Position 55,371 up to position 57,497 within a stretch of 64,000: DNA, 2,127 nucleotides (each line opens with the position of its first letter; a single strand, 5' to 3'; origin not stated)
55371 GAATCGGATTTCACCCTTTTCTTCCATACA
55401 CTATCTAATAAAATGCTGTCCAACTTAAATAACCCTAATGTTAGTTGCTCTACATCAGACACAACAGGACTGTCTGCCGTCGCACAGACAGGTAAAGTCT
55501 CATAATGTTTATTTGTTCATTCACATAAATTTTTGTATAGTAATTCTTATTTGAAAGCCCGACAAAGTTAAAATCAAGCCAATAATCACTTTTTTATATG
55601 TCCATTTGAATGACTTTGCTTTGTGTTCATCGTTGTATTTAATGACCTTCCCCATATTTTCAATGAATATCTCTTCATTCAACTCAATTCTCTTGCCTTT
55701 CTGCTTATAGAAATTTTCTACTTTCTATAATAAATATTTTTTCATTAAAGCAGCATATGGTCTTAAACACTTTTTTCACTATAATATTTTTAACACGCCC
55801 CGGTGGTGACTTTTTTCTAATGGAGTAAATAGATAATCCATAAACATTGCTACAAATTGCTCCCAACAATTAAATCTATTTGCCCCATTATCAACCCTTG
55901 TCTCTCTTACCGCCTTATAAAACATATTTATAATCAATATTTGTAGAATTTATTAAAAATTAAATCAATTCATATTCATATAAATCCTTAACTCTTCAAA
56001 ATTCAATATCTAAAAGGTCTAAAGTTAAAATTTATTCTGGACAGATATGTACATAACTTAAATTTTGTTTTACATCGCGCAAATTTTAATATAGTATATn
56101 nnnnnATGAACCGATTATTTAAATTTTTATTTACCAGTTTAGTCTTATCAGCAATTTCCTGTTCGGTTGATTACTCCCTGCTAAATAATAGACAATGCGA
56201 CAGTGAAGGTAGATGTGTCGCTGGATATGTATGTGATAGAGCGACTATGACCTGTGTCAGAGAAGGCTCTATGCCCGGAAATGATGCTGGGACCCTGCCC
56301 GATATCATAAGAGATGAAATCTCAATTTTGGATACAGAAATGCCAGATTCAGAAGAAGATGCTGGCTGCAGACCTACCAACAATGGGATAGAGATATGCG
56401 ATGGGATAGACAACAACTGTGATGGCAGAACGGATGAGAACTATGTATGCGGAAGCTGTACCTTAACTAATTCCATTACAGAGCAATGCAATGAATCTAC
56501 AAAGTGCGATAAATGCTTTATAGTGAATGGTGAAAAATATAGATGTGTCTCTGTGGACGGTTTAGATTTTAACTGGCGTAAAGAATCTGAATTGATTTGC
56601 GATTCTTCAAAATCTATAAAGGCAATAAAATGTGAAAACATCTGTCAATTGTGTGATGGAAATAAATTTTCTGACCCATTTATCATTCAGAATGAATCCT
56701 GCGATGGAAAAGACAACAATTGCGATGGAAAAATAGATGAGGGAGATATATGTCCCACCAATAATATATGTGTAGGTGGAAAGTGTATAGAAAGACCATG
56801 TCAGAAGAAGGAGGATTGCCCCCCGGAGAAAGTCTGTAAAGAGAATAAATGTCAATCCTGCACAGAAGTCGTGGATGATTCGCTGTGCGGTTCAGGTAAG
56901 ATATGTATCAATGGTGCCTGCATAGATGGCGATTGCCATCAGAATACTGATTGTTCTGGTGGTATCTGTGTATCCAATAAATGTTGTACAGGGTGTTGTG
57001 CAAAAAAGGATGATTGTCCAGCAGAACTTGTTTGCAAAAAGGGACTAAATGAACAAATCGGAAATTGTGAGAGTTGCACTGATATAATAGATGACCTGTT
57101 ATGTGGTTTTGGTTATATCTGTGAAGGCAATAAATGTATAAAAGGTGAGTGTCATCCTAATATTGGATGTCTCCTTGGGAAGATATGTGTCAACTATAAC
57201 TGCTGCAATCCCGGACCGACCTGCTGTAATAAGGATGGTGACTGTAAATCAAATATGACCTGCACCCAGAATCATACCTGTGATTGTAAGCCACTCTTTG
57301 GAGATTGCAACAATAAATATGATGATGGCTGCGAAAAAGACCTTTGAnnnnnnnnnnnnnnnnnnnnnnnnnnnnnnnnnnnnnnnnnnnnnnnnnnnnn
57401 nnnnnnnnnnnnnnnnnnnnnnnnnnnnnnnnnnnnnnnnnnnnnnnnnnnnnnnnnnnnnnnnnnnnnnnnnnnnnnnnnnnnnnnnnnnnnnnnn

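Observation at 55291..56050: TIR-flanked, non-coding, about 760-bp MITE-like element between asnS and the Cys-rich protein gene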

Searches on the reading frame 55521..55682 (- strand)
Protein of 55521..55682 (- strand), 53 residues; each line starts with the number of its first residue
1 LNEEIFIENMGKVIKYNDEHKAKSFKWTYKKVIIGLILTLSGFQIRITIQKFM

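Call 25: search_protein_families(library=pfam, proteins=[window:55521-55682:-], max_evalue=1)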
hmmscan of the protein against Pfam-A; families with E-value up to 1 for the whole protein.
window:55521-55682:- (53 aa): 1 family
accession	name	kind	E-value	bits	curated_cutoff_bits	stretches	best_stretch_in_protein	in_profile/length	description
PF13038.11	DUF3899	-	0.026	15.4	23.4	1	14-40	55-81/88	Domain of unknown function (DUF3899)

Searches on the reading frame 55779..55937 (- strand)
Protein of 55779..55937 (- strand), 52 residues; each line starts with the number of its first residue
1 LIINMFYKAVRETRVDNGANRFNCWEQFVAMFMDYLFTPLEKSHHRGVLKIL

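Call 25: search_protein_families(library=pfam, proteins=[window:55779-55937:-], max_evalue=1)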
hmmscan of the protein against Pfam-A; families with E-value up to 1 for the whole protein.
window:55779-55937:- (52 aa): 1 family
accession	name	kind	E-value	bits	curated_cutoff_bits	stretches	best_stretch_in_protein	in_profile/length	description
PF14294.11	DUF4372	-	5.9e-05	23.6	25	1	5-33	17-45/74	Domain of unknown function (DUF4372)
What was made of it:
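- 55836..55961 (-): Relic of the transposase N-terminus (DUF4372 region, profile positions 7-48), with in-frame stops. Pfam DUF4372 E 5.9e-5, 23.6 bits, just under the cut-off of 25 (call 25).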

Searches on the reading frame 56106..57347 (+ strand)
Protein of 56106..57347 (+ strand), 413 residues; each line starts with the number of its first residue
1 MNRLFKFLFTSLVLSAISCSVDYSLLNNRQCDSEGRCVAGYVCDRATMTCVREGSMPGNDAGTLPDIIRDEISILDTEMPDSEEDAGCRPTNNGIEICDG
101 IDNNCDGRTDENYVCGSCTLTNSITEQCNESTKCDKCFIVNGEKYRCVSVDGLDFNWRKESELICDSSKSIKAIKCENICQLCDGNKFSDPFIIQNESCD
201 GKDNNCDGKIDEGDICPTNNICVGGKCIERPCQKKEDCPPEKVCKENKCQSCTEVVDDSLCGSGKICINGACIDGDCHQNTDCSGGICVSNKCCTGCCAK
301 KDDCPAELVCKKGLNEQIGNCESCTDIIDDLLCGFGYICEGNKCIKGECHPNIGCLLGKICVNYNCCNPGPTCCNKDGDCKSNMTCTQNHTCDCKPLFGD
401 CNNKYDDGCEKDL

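Call 47: find_encoding_contigs(protein=window:56106-57347:+, flank=6000, max_places=10)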
Protein window:56106-57347:+ (413 aa): no gene with exactly this product is on record in the collection.
